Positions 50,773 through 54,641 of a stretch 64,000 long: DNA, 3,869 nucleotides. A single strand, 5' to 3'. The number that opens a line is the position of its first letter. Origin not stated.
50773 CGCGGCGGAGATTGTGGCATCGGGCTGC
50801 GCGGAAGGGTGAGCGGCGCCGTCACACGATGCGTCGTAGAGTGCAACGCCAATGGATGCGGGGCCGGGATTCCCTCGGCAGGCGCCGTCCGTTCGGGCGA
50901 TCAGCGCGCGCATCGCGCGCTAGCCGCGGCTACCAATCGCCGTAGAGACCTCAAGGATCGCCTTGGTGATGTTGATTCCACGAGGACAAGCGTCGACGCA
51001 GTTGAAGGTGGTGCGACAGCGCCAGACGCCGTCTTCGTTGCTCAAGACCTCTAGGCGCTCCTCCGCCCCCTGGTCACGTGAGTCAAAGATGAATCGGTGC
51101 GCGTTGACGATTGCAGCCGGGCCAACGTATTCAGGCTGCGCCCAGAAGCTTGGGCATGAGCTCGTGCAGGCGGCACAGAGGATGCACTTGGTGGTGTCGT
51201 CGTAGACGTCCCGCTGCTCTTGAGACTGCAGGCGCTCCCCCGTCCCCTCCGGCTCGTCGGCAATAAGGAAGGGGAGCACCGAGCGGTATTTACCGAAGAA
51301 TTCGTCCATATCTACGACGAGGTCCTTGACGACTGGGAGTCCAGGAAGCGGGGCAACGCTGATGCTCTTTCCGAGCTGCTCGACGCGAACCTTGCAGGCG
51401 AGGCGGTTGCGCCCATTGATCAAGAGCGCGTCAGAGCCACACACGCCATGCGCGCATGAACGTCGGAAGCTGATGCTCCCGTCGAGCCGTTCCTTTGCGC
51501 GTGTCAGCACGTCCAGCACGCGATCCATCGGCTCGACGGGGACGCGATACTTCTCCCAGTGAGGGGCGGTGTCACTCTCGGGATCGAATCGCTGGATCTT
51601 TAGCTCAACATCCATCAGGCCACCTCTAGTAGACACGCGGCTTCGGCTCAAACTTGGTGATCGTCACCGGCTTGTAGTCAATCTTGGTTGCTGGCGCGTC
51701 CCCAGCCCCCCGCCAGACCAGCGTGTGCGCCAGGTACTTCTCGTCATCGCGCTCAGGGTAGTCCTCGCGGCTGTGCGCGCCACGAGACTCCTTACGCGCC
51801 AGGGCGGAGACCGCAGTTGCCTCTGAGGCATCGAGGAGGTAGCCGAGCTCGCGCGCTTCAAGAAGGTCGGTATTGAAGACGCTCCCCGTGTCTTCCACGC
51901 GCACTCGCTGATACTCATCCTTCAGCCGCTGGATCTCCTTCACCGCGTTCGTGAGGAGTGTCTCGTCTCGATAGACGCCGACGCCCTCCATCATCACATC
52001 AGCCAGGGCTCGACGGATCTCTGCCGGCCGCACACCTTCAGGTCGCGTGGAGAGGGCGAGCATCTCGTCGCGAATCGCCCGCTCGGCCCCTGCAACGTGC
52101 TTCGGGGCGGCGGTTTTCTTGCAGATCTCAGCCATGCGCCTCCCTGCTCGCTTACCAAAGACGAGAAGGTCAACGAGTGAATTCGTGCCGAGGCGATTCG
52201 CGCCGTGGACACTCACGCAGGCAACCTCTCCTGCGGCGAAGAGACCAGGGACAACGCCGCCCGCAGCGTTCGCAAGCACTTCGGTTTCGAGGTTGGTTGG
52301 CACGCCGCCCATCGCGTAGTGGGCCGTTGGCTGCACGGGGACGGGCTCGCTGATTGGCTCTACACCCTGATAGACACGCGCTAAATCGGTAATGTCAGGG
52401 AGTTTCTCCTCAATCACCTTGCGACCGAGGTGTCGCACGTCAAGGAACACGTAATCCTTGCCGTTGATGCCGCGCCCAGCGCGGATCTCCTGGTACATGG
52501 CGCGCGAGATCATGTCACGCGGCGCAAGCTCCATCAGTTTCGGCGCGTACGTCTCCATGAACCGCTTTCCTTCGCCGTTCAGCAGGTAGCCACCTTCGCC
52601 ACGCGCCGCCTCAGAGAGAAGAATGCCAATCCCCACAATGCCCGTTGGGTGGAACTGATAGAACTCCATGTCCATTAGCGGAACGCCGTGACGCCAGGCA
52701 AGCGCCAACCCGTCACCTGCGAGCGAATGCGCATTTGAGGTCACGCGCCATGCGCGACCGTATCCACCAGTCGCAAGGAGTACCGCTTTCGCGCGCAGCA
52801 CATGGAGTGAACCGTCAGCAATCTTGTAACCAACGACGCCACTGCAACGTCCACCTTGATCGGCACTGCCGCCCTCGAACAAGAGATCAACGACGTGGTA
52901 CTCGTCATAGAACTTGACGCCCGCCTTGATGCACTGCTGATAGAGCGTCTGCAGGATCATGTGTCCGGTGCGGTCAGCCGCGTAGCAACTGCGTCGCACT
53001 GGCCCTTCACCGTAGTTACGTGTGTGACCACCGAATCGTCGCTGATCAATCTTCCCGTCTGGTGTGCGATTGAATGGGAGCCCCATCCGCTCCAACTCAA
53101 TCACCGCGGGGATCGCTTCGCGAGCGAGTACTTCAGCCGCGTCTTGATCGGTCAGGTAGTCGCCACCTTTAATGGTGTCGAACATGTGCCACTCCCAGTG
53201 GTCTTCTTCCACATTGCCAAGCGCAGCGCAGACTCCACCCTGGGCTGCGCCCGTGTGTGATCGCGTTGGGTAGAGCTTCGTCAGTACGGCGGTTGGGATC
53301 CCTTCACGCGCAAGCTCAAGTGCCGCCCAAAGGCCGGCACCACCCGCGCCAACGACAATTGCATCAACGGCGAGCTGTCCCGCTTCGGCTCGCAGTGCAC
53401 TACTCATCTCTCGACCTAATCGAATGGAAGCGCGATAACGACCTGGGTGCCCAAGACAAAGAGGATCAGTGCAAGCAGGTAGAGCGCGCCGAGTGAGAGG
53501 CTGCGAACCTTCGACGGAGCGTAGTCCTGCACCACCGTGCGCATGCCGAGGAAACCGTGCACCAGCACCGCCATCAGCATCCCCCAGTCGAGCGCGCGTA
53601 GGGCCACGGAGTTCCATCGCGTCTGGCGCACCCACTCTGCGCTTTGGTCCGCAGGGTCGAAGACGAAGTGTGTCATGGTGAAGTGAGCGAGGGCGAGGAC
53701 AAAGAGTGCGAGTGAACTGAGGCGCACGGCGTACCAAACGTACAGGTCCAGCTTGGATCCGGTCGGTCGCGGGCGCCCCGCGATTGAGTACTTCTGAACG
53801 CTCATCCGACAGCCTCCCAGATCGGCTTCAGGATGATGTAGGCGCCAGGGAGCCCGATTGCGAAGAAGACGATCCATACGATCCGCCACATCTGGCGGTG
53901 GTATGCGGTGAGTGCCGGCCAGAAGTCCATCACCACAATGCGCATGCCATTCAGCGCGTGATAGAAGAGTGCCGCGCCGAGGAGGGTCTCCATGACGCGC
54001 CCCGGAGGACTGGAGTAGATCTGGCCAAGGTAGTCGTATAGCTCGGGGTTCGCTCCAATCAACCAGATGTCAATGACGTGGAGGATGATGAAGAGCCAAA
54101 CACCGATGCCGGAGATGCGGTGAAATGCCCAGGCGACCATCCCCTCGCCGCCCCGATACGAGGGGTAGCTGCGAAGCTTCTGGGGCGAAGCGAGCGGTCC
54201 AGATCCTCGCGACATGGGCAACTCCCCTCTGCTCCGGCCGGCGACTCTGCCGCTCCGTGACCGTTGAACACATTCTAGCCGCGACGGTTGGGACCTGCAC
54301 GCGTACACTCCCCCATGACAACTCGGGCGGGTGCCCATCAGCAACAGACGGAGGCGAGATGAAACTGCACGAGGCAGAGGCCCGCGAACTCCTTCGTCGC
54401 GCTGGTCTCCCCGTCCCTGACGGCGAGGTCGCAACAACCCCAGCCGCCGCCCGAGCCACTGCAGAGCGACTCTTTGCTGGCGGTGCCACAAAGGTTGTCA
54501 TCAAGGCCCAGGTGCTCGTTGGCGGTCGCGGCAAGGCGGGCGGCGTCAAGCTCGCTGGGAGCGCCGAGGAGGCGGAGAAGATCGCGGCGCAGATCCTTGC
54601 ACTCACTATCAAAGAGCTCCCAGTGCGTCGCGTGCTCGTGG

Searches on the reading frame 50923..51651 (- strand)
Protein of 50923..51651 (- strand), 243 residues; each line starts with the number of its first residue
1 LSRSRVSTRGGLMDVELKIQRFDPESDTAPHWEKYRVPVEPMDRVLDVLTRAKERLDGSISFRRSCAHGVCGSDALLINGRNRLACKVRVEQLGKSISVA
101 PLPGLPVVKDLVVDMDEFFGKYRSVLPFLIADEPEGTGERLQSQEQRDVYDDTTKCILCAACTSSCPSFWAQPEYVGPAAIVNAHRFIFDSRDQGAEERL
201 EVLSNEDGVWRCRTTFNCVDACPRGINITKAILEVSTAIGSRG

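Call 64: search_protein_families(library=pfam, proteins=[window:50923-51651:-], max_evalue=0.001)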
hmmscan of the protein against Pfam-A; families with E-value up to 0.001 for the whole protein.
window:50923-51651:- (243 aa): 10 families
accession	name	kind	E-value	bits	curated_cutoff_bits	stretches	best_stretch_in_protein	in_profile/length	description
PF13085.11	Fer2_3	-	3.1e-34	117.6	27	1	17-119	2-106/107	2Fe-2S iron-sulfur cluster binding domain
PF13237.11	Fer4_10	-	3.7e-13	49.6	25.5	1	149-223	2-53/53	4Fe-4S dicluster domain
PF13183.11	Fer4_8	-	5.7e-11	43.2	27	1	154-226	3-68/68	4Fe-4S dicluster domain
PF13534.11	Fer4_17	-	3.3e-07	31.2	22.2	1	155-227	1-61/61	4Fe-4S dicluster domain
PF13187.11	Fer4_9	-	1.3e-06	28.7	27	1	155-225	1-50/52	4Fe-4S dicluster domain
PF12838.12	Fer4_7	-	2.2e-06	28.5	27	1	155-226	1-52/52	4Fe-4S dicluster domain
PF00037.32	Fer4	-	9.1e-05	22.6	21.1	0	150-167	2-19/24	4Fe-4S binding domain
PF12797.12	Fer4_2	-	0.00032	20.9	24.5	1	149-168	3-22/22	4Fe-4S binding domain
PF13746.11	Fer4_18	-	0.00039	21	27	0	197-231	46-80/114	4Fe-4S dicluster domain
PF12800.12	Fer4_4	-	0.00045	20.8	24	0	154-167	2-15/17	4Fe-4S binding domain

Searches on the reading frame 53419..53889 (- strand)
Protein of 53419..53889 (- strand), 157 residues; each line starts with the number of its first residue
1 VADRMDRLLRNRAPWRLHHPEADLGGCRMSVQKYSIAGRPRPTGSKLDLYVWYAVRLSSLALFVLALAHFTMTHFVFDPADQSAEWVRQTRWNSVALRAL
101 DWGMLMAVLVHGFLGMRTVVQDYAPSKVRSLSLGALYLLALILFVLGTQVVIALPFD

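Call 64: search_protein_families(library=pfam, proteins=[window:53419-53889:-], max_evalue=0.001)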
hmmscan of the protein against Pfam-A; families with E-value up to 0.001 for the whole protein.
window:53419-53889:- (157 aa): 2 families
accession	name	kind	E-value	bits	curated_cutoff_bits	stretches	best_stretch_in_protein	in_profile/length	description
PF01127.27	Sdh_cyt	-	1.2e-10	42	25.8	1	46-145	17-120/122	Succinate dehydrogenase/Fumarate reductase transmembrane subunit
PF05328.17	CybS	-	0.0005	20.2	27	0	49-143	33-107/133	CybS, succinate dehydrogenase cytochrome B small subunit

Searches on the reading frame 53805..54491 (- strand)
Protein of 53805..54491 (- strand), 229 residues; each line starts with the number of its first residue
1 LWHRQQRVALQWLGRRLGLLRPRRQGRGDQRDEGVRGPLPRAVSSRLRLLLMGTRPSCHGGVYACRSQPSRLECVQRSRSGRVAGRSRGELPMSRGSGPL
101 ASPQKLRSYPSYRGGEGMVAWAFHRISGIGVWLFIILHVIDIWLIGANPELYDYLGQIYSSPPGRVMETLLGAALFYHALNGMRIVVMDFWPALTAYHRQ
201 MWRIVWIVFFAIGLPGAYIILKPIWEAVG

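Call 64: search_protein_families(library=pfam, proteins=[window:53805-54491:-], max_evalue=0.001)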
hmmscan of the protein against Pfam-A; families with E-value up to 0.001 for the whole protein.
window:53805-54491:- (229 aa): 1 family
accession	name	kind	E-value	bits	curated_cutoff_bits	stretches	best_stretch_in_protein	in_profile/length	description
PF01127.27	Sdh_cyt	-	2e-15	57.4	25.8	1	112-212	14-119/122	Succinate dehydrogenase/Fumarate reductase transmembrane subunit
